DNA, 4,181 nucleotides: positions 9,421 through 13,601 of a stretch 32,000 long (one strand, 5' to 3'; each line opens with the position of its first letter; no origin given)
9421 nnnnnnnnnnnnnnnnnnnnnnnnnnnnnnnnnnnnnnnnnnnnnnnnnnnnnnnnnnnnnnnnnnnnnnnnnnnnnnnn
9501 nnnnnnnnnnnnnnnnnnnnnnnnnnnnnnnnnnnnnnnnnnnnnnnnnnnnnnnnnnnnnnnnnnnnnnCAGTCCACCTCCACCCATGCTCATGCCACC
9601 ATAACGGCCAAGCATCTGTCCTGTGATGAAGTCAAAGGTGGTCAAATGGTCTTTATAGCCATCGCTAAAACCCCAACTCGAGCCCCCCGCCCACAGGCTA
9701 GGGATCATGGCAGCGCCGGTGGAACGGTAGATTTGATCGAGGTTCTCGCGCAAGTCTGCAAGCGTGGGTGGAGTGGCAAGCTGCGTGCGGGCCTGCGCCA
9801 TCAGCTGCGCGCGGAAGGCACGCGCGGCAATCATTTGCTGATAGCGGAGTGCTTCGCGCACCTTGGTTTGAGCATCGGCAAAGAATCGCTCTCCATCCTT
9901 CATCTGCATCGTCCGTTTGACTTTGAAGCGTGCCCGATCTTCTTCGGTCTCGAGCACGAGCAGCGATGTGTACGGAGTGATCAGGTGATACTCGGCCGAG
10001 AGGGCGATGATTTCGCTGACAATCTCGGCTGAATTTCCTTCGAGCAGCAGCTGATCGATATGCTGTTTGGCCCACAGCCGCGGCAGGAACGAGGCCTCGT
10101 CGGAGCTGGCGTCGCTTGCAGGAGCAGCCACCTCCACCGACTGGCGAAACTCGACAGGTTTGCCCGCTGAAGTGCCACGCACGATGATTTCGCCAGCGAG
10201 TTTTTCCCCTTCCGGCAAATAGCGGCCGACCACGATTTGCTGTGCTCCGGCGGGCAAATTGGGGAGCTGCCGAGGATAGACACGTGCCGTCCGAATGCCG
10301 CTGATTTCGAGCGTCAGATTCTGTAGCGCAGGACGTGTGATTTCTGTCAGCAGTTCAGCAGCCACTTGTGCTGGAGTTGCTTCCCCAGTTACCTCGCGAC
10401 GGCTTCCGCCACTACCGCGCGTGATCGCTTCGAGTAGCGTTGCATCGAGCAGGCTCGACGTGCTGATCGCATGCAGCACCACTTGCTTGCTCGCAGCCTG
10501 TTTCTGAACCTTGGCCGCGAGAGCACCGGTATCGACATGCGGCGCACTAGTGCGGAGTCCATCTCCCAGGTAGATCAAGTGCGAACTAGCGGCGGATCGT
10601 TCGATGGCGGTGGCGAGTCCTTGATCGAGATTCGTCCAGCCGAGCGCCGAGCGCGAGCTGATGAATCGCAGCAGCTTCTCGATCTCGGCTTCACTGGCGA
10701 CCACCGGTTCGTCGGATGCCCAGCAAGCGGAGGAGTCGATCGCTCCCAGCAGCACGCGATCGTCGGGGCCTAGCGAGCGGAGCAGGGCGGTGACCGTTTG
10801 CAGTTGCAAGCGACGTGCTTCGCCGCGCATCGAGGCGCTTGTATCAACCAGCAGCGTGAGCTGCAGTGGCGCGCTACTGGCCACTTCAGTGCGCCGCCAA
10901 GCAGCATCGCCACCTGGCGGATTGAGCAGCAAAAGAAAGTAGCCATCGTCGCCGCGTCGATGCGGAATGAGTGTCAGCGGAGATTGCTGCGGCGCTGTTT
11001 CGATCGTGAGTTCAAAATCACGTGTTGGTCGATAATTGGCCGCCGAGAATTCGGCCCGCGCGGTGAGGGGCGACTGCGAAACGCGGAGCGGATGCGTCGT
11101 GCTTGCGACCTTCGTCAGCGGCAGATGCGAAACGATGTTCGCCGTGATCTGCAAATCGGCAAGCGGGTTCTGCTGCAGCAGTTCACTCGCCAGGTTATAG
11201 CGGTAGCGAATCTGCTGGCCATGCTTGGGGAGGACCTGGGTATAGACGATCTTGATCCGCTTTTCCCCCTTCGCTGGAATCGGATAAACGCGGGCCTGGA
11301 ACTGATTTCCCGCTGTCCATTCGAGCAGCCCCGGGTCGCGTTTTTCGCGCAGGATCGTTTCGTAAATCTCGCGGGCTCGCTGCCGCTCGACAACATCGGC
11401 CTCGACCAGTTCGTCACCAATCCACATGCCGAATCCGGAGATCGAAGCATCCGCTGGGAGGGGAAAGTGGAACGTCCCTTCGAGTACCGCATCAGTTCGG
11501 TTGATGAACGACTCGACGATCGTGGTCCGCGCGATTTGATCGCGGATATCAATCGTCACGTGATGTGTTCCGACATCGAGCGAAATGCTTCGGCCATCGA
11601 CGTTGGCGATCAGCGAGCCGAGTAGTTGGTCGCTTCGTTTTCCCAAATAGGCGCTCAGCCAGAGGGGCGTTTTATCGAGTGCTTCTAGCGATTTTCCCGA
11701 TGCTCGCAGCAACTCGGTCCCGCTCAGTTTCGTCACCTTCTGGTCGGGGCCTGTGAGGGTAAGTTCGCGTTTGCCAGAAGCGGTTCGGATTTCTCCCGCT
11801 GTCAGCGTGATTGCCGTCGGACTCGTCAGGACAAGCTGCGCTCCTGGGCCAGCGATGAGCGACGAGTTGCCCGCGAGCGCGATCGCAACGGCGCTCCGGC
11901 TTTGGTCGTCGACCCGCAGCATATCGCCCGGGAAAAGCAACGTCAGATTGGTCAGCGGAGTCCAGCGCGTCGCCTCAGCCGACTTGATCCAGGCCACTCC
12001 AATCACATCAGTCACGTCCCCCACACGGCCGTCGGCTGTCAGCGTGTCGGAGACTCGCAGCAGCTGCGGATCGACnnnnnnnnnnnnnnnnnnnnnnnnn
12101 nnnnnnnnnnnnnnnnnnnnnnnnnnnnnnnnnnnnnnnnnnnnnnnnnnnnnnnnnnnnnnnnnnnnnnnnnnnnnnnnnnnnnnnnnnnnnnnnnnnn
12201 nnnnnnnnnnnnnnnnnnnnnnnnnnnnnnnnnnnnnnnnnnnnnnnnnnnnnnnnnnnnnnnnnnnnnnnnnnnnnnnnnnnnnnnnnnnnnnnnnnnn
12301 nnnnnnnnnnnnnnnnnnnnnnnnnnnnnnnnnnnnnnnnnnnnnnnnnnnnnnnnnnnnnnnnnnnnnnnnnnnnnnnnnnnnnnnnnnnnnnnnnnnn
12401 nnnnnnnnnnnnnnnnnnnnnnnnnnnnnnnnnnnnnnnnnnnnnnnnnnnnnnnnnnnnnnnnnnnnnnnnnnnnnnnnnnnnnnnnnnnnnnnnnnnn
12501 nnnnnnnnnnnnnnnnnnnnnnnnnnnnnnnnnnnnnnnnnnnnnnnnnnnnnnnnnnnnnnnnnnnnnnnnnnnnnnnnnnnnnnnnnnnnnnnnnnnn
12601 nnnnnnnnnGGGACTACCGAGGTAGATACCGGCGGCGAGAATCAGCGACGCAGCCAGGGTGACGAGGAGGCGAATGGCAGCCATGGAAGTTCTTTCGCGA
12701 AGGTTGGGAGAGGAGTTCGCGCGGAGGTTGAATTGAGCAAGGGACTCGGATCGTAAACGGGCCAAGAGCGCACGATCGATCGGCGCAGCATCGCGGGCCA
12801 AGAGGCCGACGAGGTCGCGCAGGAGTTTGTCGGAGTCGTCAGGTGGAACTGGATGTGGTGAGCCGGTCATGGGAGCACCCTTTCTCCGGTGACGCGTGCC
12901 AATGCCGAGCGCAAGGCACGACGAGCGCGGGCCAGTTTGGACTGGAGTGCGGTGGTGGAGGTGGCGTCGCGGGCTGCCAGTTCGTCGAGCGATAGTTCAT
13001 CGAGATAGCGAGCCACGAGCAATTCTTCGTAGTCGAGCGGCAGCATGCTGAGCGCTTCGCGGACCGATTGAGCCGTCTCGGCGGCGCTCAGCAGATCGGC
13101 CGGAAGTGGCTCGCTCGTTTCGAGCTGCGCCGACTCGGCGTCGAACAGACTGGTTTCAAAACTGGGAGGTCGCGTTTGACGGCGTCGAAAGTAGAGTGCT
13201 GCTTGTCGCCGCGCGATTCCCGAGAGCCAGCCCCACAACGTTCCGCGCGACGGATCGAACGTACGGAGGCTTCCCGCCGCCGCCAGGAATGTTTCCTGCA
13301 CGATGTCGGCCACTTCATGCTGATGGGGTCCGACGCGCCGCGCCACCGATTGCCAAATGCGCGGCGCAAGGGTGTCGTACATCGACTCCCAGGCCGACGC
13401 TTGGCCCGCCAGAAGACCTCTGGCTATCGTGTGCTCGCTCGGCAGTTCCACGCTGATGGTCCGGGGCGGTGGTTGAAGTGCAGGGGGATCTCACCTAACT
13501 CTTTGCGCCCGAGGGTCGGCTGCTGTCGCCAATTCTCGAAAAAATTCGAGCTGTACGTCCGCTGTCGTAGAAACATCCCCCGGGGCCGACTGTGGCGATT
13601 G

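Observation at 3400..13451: ECF sigma factor translationally coupled to a 3,156-aa FecR-VIT-VWA-helical-repeat membrane protein (giant anti-sigma/sensor candidate)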

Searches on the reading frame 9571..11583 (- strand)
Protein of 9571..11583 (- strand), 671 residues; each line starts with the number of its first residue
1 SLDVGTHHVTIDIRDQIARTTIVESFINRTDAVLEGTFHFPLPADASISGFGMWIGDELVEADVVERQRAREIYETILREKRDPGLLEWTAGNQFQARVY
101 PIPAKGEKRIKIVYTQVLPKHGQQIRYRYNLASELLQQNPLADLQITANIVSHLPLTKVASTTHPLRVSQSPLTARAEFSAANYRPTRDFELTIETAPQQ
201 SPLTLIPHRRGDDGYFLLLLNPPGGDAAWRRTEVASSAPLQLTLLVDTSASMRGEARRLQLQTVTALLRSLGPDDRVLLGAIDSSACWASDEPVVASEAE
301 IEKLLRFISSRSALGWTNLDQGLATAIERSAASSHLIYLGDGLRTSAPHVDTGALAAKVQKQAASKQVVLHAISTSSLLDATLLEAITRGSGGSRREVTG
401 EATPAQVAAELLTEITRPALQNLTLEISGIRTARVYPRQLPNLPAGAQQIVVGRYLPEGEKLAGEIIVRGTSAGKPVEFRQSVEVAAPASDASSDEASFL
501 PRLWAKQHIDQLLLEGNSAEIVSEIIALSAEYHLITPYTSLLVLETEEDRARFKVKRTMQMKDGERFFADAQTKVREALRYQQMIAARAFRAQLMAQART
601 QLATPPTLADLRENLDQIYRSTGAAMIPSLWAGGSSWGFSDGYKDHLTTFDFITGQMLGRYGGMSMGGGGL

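Call 10: search_protein_families(library=pfam, proteins=[window:9571-11583:-], max_evalue=10)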
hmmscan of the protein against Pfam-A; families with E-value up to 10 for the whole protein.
window:9571-11583:- (671 aa): 6 families
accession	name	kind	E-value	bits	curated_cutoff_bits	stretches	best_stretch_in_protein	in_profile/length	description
PF08487.16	VIT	-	3.1e-29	101.8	26.5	1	7-114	4-111/111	Vault protein inter-alpha-trypsin domain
PF13768.12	VWA_3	-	5.6e-11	43.2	27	1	241-393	2-151/155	von Willebrand factor type A domain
PF13519.12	VWA_2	-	0.00029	21.8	27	1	243-329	2-88/107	von Willebrand factor type A domain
PF13757.12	VIT_2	-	0.0004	20.6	23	1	9-67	19-77/78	Vault protein inter-alpha-trypsin domain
PF00092.34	VWA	-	0.011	16.4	23.8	1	242-390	2-153/174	von Willebrand factor type A domain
PF05762.20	VWA_CoxE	-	0.063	13.1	26.4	1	231-359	48-176/222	VWA domain containing CoxE-like protein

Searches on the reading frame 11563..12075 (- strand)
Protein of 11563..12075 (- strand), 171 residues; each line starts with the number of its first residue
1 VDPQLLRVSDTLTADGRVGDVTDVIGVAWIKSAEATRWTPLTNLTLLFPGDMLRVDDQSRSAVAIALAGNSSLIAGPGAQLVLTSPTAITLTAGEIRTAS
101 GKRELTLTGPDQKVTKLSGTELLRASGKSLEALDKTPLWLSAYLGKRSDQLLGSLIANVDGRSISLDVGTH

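Call 67: search_solved_structures(query=A4, max_evalue=10, show_alignments=3)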
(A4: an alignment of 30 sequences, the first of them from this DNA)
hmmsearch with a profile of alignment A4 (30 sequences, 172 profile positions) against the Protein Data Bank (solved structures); distinct sequences matched with E-value up to 10: 1.
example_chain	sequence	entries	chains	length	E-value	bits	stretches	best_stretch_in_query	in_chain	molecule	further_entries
4z29_A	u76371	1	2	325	0.8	12.7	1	33-86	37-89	Magnetotaxis protein MtxA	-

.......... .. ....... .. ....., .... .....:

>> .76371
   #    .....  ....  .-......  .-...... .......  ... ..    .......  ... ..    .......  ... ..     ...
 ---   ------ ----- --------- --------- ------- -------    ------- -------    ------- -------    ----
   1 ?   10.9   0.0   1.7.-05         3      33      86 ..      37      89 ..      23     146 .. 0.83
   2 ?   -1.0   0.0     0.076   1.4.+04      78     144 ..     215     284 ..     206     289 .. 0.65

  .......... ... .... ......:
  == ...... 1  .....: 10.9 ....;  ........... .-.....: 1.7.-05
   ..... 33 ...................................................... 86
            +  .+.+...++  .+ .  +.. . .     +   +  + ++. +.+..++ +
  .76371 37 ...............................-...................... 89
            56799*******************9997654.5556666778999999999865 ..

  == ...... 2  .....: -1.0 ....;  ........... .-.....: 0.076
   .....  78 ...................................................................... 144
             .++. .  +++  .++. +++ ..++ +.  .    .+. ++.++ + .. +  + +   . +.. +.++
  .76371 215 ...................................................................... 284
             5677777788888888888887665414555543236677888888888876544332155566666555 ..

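Call 73: predict_structure(alignment_id=A4)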
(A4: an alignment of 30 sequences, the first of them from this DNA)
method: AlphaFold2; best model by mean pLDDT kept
length: 171 residues; sequences in the alignment: 30
mean_pLDDT: 83.7   pTM: 0.74
mean pLDDT of the five models: 83.7, 83.5, 82.6, 82.5, 82.3
residues with pLDDT >= 90: 103; 70-90: 31; 50-70: 18; < 50: 19
segments of 3 or more residues with pLDDT < 50: 1-9, 147-153, 169-171
pLDDT, mean of each block of 10 residues (from residue 1): 46 80 94 93 94 90 92 96 95 95 90 93 93 92 67 57 60 40
secondary structure, 60 per line:
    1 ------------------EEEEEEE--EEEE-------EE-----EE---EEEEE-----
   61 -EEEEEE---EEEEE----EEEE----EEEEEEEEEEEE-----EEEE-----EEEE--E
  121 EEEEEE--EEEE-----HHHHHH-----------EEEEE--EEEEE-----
elements in order: E19-25 E28-31 E51-55 E62-67 E71-75 E80-83 E88-99 E105-108 E114-117 E120-126 E129-132 H138-143 E155-159 E162-166

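Call 75: fold_search(model_id=the predicted structure, library=pdb)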
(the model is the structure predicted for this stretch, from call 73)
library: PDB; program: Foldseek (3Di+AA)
matches with E <= 10: 240; with E <= 0.001: 0
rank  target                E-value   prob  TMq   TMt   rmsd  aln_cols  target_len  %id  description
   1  5ix9_MODEL_1_A        3.1e-03  1.00  0.36  0.77   1.3        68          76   18  Cell surface anchoring domain (released 2017-06-28)
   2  6ovk_R                3.7e-01  0.99  0.40  0.32   2.8        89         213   13  Crystal Structure of the Pseudomonas capeferrum Anti-sigma Regulator PupR C-terminal Cell-surface Signaling Domain in  (released 2020-03-04)
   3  2an1_C                5.7e-01  0.06  0.16  0.11  19.4       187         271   14  Structural Genomics, The crystal structure of a putative kinase from Salmonella typhimurim LT2 (released 2005-09-27)
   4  5lon_B                5.7e-01  0.04  0.11  0.11  15.3       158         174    8  Structure of /K. lactis/ Dcp1-Dcp2 decapping complex. (released 2016-10-05)
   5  4ld1                  6.7e-01  0.07  0.17  0.18  17.7       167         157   13  Structural analysis of the microcephaly protein CPAP G-box domain suggests a role in centriole elongation. (released 2013-09-04)
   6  2xha_A                9.6e-01  0.05  0.16  0.14  19.3       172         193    9  Crystal Structure of Domain 2 of Thermotoga maritima N-utilization Substance G (NusG) (released 2011-06-29)
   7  1vav_A                1.1e+00  0.04  0.15  0.13  16.8       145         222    8  Crystal structure of alginate lyase PA1167 from Pseudomonas aeruginosa at 2.0 A resolution (released 2004-05-25)
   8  5lop_B                1.1e+00  0.03  0.12  0.12  15.5       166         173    9  Structure of the active form of /K. lactis/ Dcp1-Dcp2-Edc3 decapping complex bound to m7GDP (released 2016-10-05)
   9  3q6d_C                1.4e+00  0.04  0.14  0.08  14.0       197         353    9  Xaa-Pro dipeptidase from Bacillus anthracis. (released 2011-02-02)
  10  4yyp_A                1.5e+00  0.07  0.15  0.26  13.0       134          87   13  Crystal structure of human PLK4-PB3 in complex with STIL-CC (released 2015-07-29)
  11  1wi1_MODEL_1_A        2.1e+00  0.06  0.17  0.21  10.3       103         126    7  Solution structure of the PH domain of human calcium-dependent activator protein for secretion (CAPS) (released 2004-11-28)
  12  4bxp                  2.1e+00  0.04  0.15  0.15  12.7       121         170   16  Structure of the wild-type TCP10 domain of Danio rerio CPAP (released 2013-09-25)
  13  4ld3_A                2.1e+00  0.03  0.15  0.16  13.9       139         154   13  Structural analysis of the microcephaly protein CPAP G-box domain suggests a role in centriole elongation. (released 2013-09-04)
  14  6am0_F                2.1e+00  0.03  0.16  0.16  14.4       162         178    9  Crystal structure of K. lactis Edc1-Dcp1-Dcp2-Edc3 decapping complex with synthetic cap substrate analog (released 2018-03-21)
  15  5nn1                  2.2e+00  0.07  0.16  0.13  12.7       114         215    9  The structure of the polo-box domain (PBD) of polo-like kinase 1 (Plk1) (released 2018-02-21)
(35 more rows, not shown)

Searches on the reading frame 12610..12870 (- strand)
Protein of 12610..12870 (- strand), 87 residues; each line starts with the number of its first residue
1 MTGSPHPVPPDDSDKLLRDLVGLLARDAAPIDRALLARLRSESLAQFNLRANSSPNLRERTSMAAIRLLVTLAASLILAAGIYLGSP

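Call 62: search_solved_structures(query=A3, max_evalue=10, show_alignments=3)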
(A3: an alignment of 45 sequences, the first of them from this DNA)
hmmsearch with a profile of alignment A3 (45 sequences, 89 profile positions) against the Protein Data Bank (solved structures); distinct sequences matched with E-value up to 10: 5.
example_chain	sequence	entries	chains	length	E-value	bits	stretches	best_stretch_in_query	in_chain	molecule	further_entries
3k66_A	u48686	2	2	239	0.31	14.4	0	6-36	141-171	Beta-amyloid-like protein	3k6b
7ur4_A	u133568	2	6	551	1.2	12.5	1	30-81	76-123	Fusion glycoprotein F0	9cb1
7tjq_C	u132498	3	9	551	1.2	12.4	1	30-81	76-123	Fusion glycoprotein F0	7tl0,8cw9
7sem_F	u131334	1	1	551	2.2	11.6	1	30-82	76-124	Fusion glycoprotein F0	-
5wb0_F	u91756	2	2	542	2.7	11.4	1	30-83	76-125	Fusion glycoprotein F0 | hMPV fusion protein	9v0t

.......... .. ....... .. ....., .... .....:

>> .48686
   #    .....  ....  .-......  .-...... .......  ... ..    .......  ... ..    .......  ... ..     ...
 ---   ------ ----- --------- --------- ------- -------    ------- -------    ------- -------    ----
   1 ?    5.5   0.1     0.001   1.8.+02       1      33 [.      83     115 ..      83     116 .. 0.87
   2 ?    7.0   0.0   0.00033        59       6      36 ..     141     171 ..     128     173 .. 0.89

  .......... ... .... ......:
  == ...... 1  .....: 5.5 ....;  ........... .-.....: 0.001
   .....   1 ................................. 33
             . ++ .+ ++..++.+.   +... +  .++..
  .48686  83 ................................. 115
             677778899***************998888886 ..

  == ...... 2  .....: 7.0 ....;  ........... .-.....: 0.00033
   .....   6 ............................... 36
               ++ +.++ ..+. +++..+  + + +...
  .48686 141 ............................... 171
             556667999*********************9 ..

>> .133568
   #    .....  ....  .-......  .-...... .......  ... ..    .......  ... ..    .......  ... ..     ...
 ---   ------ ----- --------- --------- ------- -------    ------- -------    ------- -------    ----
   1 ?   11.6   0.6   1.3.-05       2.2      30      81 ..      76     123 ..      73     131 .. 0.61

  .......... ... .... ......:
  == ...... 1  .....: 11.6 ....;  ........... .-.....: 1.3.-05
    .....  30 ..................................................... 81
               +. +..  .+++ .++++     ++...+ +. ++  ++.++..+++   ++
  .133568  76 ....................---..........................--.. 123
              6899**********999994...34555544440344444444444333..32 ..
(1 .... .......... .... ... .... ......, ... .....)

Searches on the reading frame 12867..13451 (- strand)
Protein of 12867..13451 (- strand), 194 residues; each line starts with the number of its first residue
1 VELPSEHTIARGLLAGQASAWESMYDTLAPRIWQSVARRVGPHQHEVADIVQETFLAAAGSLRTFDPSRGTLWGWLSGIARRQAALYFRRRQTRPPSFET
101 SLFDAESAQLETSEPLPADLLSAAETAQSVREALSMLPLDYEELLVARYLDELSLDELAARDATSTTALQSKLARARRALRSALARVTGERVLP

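Call 6: search_protein_families(library=pfam, proteins=[window:12867-13451:-], max_evalue=0.1)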
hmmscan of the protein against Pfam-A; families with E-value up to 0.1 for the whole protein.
window:12867-13451:- (194 aa): 4 families
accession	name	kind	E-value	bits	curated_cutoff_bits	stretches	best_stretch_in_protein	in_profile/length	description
PF04542.20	Sigma70_r2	-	9.4e-14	51.4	24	1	25-92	2-69/71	Sigma-70 region 2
PF08281.18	Sigma70_r4_2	-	3.9e-08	33.2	25.7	1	128-180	2-54/54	Sigma-70, region 4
PF07638.17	Sigma70_ECF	-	0.00066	20.1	21.1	1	19-184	21-183/185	ECF sigma factor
PF04545.22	Sigma70_r4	-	0.015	15.2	24.1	1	134-181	2-49/50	Sigma-70, region 4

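Call 7: search_protein_families(library=ncbifam, proteins=[window:12867-13451:-], max_evalue=0.1)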
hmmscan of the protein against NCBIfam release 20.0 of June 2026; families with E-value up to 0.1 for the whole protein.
window:12867-13451:- (194 aa): 77 families (the best 25 are shown)
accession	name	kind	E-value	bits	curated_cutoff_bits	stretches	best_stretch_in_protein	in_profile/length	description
TIGR02937.1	sigma70-ECF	superfamily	1.4e-21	76.8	42.9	1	20-184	2-165/165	sigma-70 family RNA polymerase sigma factor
NF004113.0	PRK05602.1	equivalog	2.5e-18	66.4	208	1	13-189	39-206/211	RNA polymerase sigma factor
NF008888.0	PRK11922.1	equivalog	7.7e-18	65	204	1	5-189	16-201/231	RNA polymerase sigma factor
TIGR02989.1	Sig-70_gvs1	subfamily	2.9e-17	63.1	124.55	1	37-181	18-155/158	RNA polymerase sigma-70 factor, Rhodopirellula/Verrucomicrobium family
NF009195.0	PRK12543.1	subfamily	2.4e-16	59.8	197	1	12-184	13-178/192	RNA polymerase sigma factor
NF007223.0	PRK09641.1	equivalog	2.5e-16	60.1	209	1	12-185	11-185/187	RNA polymerase sigma factor SigW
TIGR02984.1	Sig-70_plancto1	subfamily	4.3e-16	59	183.75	1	45-184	36-188/189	RNA polymerase sigma-70 factor, Planctomycetaceae-specific subfamily 1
TIGR02952.1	Sig70_famx2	equivalog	7.2e-16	58.5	206.45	1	17-183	9-169/170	ECF subfamily RNA polymerase sigma factor, BldN family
NF009185.0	PRK12533.1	equivalog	1.8e-15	57.2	248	1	36-187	45-196/231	RNA polymerase sigma factor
NF009172.0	PRK12519.1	subfamily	2.4e-15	56.6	222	1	4-183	14-188/194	RNA polymerase sigma factor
NF007229.0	PRK09647.1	equivalog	2.7e-15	56.3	265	1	18-187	43-205/220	RNA polymerase sigma factor SigE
TIGR02948.1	SigW_bacill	equivalog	3.6e-15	56.5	243.1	1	12-185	11-185/187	RNA polymerase sigma factor SigW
NF009166.1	PRK12513.1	equivalog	1.3e-14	54.4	206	1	14-187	17-189/193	RNA polymerase sigma factor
NF009186.0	PRK12534.1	equivalog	1.6e-13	50.9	267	1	15-185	21-186/187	RNA polymerase sigma factor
NF007220.0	PRK09639.1-5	equivalog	4.8e-13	49.3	260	1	23-185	7-165/181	RNA polymerase sigma factor SigX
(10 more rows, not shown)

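Call 63: search_solved_structures(query=window:12867-13451:-, max_evalue=0.00001)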
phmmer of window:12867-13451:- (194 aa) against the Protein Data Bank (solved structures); distinct sequences matched with E-value up to 0.00001: 11.
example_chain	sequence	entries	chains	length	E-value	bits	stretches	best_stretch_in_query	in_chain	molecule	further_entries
9m9d_F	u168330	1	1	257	3.8e-12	50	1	19-185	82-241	ECF RNA polymerase sigma factor SigE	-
9m9e_F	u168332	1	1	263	4.1e-12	49.9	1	19-185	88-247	ECF RNA polymerase sigma factor SigE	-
9m98_F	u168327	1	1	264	4.1e-12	49.8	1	19-185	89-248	ECF RNA polymerase sigma factor SigE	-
5wuq_A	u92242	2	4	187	1.8e-11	47.8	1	15-184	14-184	ECF RNA polymerase sigma factor SigW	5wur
1or7_A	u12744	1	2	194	2.8e-11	47.1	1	28-182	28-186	RNA polymerase sigma-E factor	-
6jbq_F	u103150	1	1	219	4.1e-11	46.6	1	28-182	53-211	ECF RNA polymerase sigma-E factor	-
4cxf_A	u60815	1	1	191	1.6e-09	41.4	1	21-185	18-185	RNA POLYMERASE SIGMA FACTOR CNRH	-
8z6g_B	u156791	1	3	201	9.8e-08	35.6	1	37-187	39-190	RNA polymerase sigma factor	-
6in7_B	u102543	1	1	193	1.1e-07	35.4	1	37-186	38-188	RNA polymerase sigma-H factor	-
4nqw_A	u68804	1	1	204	2.8e-06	30.9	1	14-184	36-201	ECF RNA polymerase sigma factor SigK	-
5zx2_F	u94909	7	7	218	3.9e-06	30.4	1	39-191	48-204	ECF RNA polymerase sigma factor SigH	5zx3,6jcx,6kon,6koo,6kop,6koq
